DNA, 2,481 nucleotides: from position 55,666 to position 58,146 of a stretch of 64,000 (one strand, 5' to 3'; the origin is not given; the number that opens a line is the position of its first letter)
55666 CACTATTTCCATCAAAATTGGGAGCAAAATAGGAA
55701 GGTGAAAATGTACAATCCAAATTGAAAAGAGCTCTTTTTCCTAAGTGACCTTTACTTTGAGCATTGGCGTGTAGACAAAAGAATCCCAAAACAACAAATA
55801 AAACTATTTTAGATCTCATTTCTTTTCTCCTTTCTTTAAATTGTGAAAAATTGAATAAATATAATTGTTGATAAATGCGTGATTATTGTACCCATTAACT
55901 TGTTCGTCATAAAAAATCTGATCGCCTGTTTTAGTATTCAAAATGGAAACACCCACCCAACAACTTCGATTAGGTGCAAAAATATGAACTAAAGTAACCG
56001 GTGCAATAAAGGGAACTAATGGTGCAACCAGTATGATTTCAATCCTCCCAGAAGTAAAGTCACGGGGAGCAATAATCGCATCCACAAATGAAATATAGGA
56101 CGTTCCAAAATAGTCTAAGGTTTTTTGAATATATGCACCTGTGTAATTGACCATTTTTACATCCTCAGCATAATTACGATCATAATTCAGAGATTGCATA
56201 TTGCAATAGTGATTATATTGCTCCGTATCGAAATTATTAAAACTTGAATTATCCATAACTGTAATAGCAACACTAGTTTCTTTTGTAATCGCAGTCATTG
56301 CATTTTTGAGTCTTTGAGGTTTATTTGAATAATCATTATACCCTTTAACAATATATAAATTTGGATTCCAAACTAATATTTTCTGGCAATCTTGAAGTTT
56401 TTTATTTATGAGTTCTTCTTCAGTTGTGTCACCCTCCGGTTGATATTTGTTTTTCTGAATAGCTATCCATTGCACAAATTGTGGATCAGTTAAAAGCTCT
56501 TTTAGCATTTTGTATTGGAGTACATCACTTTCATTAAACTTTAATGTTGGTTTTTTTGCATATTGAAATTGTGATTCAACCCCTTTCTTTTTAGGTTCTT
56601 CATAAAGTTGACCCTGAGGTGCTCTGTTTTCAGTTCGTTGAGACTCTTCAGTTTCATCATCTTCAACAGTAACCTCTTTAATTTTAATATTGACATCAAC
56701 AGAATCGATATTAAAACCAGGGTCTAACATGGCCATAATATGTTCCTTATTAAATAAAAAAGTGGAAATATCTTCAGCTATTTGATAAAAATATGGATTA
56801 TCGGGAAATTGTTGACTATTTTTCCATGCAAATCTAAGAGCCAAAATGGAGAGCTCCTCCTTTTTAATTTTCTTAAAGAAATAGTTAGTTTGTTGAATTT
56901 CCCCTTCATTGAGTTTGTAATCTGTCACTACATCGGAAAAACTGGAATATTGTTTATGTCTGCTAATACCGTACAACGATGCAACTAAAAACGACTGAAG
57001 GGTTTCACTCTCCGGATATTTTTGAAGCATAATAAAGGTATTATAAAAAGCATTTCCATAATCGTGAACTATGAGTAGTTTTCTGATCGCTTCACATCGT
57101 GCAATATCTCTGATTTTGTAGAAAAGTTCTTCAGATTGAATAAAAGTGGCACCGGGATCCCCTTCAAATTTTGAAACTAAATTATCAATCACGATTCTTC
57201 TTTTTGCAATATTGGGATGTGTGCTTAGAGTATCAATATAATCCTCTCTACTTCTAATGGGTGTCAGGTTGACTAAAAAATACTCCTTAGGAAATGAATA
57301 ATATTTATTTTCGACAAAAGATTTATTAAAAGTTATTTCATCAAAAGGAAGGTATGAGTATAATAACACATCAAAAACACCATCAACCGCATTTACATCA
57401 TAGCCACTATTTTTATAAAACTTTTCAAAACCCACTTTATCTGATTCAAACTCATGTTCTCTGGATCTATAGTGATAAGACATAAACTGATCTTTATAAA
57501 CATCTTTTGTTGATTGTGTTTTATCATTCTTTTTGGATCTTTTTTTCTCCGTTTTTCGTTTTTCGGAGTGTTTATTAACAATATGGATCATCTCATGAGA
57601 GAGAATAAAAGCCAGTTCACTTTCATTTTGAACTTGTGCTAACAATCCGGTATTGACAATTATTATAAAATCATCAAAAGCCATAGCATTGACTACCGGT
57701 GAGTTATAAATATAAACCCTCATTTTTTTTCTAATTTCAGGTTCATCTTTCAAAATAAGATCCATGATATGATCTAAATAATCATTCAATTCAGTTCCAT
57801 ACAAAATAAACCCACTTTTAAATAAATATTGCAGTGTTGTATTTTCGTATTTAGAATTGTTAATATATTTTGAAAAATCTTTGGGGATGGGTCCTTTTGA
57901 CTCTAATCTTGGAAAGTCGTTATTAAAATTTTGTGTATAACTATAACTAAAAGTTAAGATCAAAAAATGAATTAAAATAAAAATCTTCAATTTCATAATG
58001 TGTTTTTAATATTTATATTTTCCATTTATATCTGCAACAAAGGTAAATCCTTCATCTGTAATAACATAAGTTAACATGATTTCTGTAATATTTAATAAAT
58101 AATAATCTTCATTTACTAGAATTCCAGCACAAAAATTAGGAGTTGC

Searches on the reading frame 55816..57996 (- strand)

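Call 91: search_protein_families(library=pfam, proteins=[window:55816-57996:-], max_evalue=0.00001)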
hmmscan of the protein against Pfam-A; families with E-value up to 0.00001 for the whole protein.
window:55816-57996:- (726 aa): 1 family
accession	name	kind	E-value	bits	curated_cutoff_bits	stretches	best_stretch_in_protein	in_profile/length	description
PF01435.24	Peptidase_M48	-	6.4e-15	55.9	20.3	1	90-147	22-84/186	Peptidase family M48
